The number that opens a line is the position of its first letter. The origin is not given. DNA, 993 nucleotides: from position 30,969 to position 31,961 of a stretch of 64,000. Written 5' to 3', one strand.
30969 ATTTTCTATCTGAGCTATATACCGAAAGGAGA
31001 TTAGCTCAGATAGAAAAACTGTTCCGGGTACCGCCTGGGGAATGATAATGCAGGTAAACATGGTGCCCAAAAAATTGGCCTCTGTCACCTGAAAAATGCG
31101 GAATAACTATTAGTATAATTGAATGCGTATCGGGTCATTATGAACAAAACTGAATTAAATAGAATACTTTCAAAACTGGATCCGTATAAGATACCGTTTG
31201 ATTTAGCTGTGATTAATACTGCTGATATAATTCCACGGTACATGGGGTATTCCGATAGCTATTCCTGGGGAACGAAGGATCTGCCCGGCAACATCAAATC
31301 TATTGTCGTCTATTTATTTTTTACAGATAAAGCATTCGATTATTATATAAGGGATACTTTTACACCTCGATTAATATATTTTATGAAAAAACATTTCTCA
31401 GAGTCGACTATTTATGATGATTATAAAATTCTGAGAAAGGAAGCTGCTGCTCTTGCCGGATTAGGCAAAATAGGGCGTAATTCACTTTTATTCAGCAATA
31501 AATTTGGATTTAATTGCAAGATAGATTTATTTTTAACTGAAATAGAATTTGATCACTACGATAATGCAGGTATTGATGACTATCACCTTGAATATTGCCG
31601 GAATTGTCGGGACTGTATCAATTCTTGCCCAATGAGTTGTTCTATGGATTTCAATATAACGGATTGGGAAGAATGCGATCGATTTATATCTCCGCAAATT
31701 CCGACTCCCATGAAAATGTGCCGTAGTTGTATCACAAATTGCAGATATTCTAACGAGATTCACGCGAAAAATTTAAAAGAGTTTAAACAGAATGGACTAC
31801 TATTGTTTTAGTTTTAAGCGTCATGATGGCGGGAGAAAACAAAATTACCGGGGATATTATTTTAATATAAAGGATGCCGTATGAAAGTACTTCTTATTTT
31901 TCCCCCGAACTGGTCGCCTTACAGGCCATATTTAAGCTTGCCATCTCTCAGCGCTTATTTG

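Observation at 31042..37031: Unusual six-gene cluster: QueG-like FeS protein, B12-radical-SAM with a PqqD/RRE domain, U32-like protein, and a NapG/NapH/FMN-bind electron module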

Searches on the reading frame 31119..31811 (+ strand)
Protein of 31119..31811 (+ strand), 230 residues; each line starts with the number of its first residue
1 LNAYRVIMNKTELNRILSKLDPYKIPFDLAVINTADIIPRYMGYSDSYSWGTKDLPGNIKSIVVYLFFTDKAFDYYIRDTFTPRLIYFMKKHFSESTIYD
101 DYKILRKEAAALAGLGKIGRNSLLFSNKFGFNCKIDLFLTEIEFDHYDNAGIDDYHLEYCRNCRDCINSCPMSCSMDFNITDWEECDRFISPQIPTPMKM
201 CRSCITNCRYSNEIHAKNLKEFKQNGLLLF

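Call 4: search_protein_families(library=pfam, proteins=[window:31119-31811:+], max_evalue=0.01)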
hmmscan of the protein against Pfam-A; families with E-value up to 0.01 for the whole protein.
window:31119-31811:+ (230 aa): 0 families

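Call 5: search_protein_families(library=ncbifam, proteins=[window:31119-31811:+], max_evalue=0.01)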
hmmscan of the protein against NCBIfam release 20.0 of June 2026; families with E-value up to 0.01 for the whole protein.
window:31119-31811:+ (230 aa): 2 families
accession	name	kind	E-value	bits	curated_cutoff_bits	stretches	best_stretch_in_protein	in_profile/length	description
TIGR00276.1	TIGR00276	equivalog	1.1e-07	31.1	200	1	96-190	123-211/337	tRNA epoxyqueuosine(34) reductase QueG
TIGR02486.1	RDH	subfamily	4.4e-07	30.1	160.35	1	109-186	156-234/314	reductive dehalogenase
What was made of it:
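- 31119..31811 (+): Minimal QueG/RdhA-fold protein: a nitroreductase-like putative cobalamin-binding core plus two [4Fe-4S] motifs. It has no Tat signal and no tRNA-binding domain. NCBIfam QueG 31 bits and RDH 30 bits, both below cutoff (call 5).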

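Call 35: search_solved_structures(query=window:31119-31811:+, max_evalue=1, show_alignments=2)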
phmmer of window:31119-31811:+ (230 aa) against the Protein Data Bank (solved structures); distinct sequences matched with E-value up to 1: 10.
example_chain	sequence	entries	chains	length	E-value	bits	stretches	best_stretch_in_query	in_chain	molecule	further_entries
5d6s_A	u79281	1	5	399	3.5e-06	30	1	89-189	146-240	Epoxyqueuosine reductase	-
8q4h_A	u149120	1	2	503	4.6e-06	29.7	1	109-187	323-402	Tetrachloroethene reductive dehalogenase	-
4ras_A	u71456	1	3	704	0.015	18.1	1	103-213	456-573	Oxidoreductase, NAD-binding/iron-sulfur cluster-binding protein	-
6zxu_A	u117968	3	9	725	0.016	18.1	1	103-213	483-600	Oxidoreductase, NAD-binding/iron-sulfur cluster-binding protein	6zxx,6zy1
5d08_A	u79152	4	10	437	0.023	17.5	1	96-191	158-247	Epoxyqueuosine reductase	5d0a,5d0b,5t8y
6zy0_A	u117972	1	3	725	0.052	16.4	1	103-213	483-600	Oxidoreductase, NAD-binding/iron-sulfur cluster-binding protein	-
4uqu_A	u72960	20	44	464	0.11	15.4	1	110-173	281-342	TETRACHLOROETHENE REDUCTIVE DEHALOGENASE CATALYTIC SUBUNIT PCEA | TETRACHLOROETHENE REDUCTIVE DEHALOGENASE CATALYTIC SUBUNIT | Tetrachloroethene reductive dehal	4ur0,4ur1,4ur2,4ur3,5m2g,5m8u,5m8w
5t5i_G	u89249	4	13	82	0.39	13.5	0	157-174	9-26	Tungsten formylmethanofuran dehydrogenase subunit fwdG | Tungsten formylmethanofuran dehydrogenase, subunit G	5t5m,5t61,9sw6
9sfi_U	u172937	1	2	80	0.82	12.5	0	156-174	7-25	4Fe-4S binding protein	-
6cfw_N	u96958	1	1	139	0.93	12.3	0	154-173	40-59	NADH-plastoquinone oxidoreductase subunit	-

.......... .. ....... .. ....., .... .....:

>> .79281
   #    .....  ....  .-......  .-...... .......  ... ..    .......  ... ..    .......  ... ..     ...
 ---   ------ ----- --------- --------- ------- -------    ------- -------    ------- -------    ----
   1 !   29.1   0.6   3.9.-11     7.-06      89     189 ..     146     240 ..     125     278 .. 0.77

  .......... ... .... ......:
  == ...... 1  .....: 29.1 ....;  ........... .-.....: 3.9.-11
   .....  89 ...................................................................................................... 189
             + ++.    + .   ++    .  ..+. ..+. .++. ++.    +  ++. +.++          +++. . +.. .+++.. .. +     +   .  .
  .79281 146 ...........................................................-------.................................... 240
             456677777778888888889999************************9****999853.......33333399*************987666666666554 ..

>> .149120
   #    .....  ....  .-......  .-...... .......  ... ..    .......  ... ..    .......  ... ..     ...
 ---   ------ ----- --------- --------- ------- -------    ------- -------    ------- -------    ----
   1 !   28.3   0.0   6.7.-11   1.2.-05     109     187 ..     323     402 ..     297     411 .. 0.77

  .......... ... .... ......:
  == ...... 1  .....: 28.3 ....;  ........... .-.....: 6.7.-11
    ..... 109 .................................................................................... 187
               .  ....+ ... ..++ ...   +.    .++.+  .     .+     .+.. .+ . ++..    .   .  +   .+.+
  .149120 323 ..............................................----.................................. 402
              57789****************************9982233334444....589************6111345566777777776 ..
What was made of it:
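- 31119..31811 (+): PDB QueG and PceA at E ~4e-6 (call 35).
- Checked: PDB QueG 5d6s E 3.5e-6 and PceA 8q4h E 4.6e-6 (call 35).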

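Call 43: find_homologous_proteins(query=window:31119-31811:+, max_evalue=0.001)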
Query window:31119-31811:+ (230 aa): 10 proteins with E <= 0.001 among 144 candidates.
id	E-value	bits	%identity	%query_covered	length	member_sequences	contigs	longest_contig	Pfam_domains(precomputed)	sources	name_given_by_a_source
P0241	1.3e-151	521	100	97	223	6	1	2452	-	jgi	jgi:hypothetical protein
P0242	6.1e-87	309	63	90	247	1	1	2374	-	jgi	-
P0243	9.1e-74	266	52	95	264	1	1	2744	-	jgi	jgi:hypothetical protein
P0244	1.9e-55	206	45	90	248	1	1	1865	-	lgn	-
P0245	4.1e-51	192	63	58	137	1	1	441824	-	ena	-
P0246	5.6e-47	178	44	93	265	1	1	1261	-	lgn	-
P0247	1.1e-46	177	42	91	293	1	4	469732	PF13237.12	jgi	-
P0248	2.5e-42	163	41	94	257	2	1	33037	PF00037.33,PF13484.12,PF13237.12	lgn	-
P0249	8.5e-34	135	53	50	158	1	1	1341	PF13237.12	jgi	jgi:epoxyqueuosine reductase QueG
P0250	1.9e-33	134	36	89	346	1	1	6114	-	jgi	jgi:ferredoxin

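Call 44: find_encoding_contigs(protein=P0245, flank=10000, max_places=1)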
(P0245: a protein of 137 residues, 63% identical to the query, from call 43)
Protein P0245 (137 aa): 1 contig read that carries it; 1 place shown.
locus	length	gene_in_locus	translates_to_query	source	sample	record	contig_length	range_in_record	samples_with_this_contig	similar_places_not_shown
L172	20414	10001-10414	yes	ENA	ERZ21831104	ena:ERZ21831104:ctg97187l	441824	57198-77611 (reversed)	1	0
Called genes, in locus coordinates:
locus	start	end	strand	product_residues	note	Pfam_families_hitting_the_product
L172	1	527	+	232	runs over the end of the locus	PF00072:Response_reg, PF00486:Trans_reg_C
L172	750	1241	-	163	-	PF00665:rve, PF13683:rve_3, PF13333:rve_2 (weak)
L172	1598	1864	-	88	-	PF01527:HTH_Tnp_1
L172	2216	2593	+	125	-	PF00072:Response_reg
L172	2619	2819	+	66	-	-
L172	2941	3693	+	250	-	PF13085:Fer2_3 (weak), PF01799:Fer2_2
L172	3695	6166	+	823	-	PF01315:Ald_Xan_dh_C, PF02738:MoCoBD_1, PF20256:MoCoBD_2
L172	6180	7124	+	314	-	PF00941:FAD_binding_5, PF03450:CO_deh_flav_C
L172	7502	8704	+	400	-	-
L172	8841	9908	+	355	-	PF01136:Peptidase_U32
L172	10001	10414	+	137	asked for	-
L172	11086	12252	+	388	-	PF04055:Radical_SAM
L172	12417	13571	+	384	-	PF12801:Fer4_5, PF13484:Fer4_16 (faint), PF12797:Fer4_2 (faint), PF12837:Fer4_6 (faint), PF13187:Fer4_9, PF13237:Fer4_10 (weak), PF00037:Fer4 (weak), PF12838:Fer4_7 (weak), +1 more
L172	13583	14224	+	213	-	PF13386:DsbD_2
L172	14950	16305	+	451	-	PF00145:DNA_methylase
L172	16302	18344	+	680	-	-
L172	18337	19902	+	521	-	-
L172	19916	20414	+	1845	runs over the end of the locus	PF13401:AAA_22 (faint), PF05872:HerA_C (faint), PF10412:TrwB_AAD_bind (weak)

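Call 45: find_encoding_contigs(protein=P0248, flank=10000, max_places=1)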
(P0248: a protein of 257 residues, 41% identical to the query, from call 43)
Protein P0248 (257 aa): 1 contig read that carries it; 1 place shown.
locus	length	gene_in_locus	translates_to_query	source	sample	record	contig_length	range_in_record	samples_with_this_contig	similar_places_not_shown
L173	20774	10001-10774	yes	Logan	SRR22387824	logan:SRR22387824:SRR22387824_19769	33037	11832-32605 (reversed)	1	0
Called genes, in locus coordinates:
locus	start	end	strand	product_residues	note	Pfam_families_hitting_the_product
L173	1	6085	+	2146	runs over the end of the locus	PF00501:AMP-binding, PF00550:PP-binding, PF00668:Condensation, PF00501:AMP-binding, PF13193:AMP-binding_C (weak), PF00550:PP-binding, PF00668:Condensation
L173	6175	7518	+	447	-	PF00578:AhpC-TSA, PF08534:Redoxin (weak), PF13905:Thioredoxin_8 (weak)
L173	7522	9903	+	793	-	PF12704:MacB_PCD, PF02687:FtsX, PF12704:MacB_PCD, PF02687:FtsX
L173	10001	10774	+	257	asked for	PF13237:Fer4_10 (faint), PF00037:Fer4 (faint), PF13484:Fer4_16 (faint)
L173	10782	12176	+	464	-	PF00534:Glycos_transf_1, PF13692:Glyco_trans_1_4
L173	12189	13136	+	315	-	PF04055:Radical_SAM, PF13353:Fer4_12 (weak)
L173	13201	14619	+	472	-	PF00668:Condensation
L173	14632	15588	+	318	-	PF04055:Radical_SAM, PF13186:SPASM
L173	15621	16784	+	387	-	-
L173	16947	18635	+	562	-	PF04055:Radical_SAM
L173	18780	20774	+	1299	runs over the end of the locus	PF00668:Condensation, PF00501:AMP-binding, PF00550:PP-binding, PF00668:Condensation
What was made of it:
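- A QueG-like homologue lies in an NRPS/radical-SAM cluster (L173, call 45).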

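Call 56: search_protein_families(library=ncbifam, proteins=[L172:7502-8704:+, L172:11086-12252:+, L172:12417-13571:+], max_evalue=0.001)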
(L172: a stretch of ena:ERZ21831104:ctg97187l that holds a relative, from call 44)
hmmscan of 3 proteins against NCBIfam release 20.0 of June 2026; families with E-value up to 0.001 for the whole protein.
L172:7502-8704:+ (400 aa): 0 families

L172:11086-12252:+ (388 aa): 19 families
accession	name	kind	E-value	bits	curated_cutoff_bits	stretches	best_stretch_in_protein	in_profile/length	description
NF006067.1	PRK08208.1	equivalog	8.4e-42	143.6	380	1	4-240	34-262/427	STM4012 family radical SAM protein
TIGR00539.1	hemN_rel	equivalog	6.2e-38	130.8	205.4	1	8-248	3-234/361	radical SAM family heme chaperone HemW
TIGR03994.1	rSAM_HemZ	equivalog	6.8e-37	127.5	321.4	1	5-246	84-321/401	coproporphyrinogen dehydrogenase HemZ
TIGR00538.1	hemN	equivalog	2.3e-35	122.3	324.95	1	6-218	50-260/454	oxygen-independent coproporphyrinogen III oxidase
TIGR04107.1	rSAM_HutW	equivalog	7.7e-33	113.9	400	1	7-363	41-397/419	heme anaerobic degradation radical SAM methyltransferase ChuW/HutW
NF005133.0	PRK06582.1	equivalog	3.7e-31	108.5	597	1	4-249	10-249/390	coproporphyrinogen III oxidase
NF006060.0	PRK08207.1-3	equivalog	1.6e-29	103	653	1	5-246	149-392/477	coproporphyrinogen III oxidase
NF006064.0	PRK08207.2-2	equivalog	9.5e-28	97.4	504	1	4-246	143-381/465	coproporphyrinogen III oxidase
NF006062.0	PRK08207.1-5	equivalog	2.6e-23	82.6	1007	1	6-247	149-392/476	coproporphyrinogen III oxidase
NF006061.0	PRK08207.1-4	equivalog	1.9e-22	79.8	702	1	4-246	172-413/501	coproporphyrinogen III oxidase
NF006385.0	PRK08629.1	equivalog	2.6e-22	79.2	355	1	6-235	53-268/439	coproporphyrinogen III oxidase family protein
NF004567.0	PRK05904.1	equivalog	3.2e-20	72.7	355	1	7-212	8-204/353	coproporphyrinogen III oxidase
NF006065.0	PRK08207.2-4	equivalog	8.7e-20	71.1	922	1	7-246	170-411/484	coproporphyrinogen III oxidase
NF006063.0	PRK08207.2-1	equivalog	3.9e-19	68.7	1074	1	5-247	192-434/518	coproporphyrinogen III oxidase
NF006066.0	PRK08207.2-5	equivalog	2.9e-18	65.8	1117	1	4-210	189-395/518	coproporphyrinogen III oxidase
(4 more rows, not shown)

L172:12417-13571:+ (384 aa): 28 families (the best 25 are shown)
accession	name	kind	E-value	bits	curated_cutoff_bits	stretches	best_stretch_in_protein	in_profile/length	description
TIGR02163.1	napH_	subfamily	4e-26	92.1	213.05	1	141-343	60-252/255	NapH/MauN family ferredoxin-type protein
NF007013.0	PRK09477.1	equivalog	7.1e-25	87.7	234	1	141-346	83-278/286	quinol dehydrogenase ferredoxin subunit NapH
NF007382.0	PRK09898.1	equivalog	5.3e-08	32.6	213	1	271-344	133-200/208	ferredoxin-like protein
TIGR04395.1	cutC_activ_rSAM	equivalog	3.1e-07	30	360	1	288-351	47-110/309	choline TMA-lyase-activating enzyme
NF038196.1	ferrodoxin_EFR1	subfamily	5.2e-07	30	75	1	291-352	181-238/242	EFR1 family ferrodoxin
TIGR02912.1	sulfite_red_C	equivalog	8.1e-07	28.3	324.1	1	285-346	159-218/314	sulfite reductase subunit C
NF040864.1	HgcB_ferredoxin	equivalog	2.3e-06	27.3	99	1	290-344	9-63/93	mercury methylation ferredoxin HgcB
NF046105.1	TransRegNosR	equivalog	3.8e-06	25.5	1000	1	153-316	490-648/680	transcriptional regulator NosR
TIGR02494.1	PFLE_PFLC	subfamily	7.1e-06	25.5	174.35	1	291-355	44-108/293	glycyl-radical enzyme activating protein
NF043069.1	T4HPD_activ_SAM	equivalog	9e-06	25.3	425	1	289-344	45-99/299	trans-4-hydroxy-L-proline dehydratase activase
TIGR03287.1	methan_mark_16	hypoth_equivalog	1.4e-05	23.8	363.95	1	288-344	295-349/391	methanogenesis marker 16 metalloprotein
NF040770.1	hetero_SS_HdrA2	exception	4.5e-05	21.7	1100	1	290-346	572-627/777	CoB-CoM heterodisulfide reductase HdrA2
TIGR03224.1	benzo_boxA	equivalog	4.8e-05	22.4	459.2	1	292-353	7-67/411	benzoyl-CoA 2,3-epoxidase subunit BoxA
NF041891.1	hdrA_Methbact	equivalog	4.9e-05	21.7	1300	1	290-347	567-623/762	ferredoxin:CoB-CoM heterodisulfide reductase subunit HdrA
NF040684.1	PorD_Arch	equivalog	6.8e-05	22.9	120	1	288-344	25-81/85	pyruvate synthase subunit PorD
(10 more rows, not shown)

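Call 57: predict_structure(alignment_id=A3)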
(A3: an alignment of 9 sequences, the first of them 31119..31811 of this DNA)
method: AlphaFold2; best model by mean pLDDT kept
length: 230 residues; sequences in the alignment: 9
mean_pLDDT: 62.7   pTM: 0.62
mean pLDDT of the five models: 62.7, 62.3, 62.0, 60.1, 59.2
residues with pLDDT >= 90: 27; 70-90: 83; 50-70: 26; < 50: 94
segments of 3 or more residues with pLDDT < 50: 116-131, 153-223, 226-230
pLDDT, mean of each block of 10 residues (from residue 1): 65 91 80 84 75 90 79 73 90 80 80 57 34 76 83 42 36 32 37 32 35 46 42
secondary structure, 60 per line:
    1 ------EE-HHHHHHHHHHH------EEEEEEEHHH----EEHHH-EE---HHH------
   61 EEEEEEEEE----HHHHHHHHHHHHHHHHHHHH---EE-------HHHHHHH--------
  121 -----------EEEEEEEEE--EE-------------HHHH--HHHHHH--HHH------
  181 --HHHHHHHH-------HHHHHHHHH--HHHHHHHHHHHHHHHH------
elements in order: H10-20 E27-33 E61-69 H74-93 H106-112 E132-140 H158-161 H164-169 H183-190 H198-206 H209-224
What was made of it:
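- The QueG-like assignment rests on weak scores and a model with pLDDT 62.7 (call 57).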
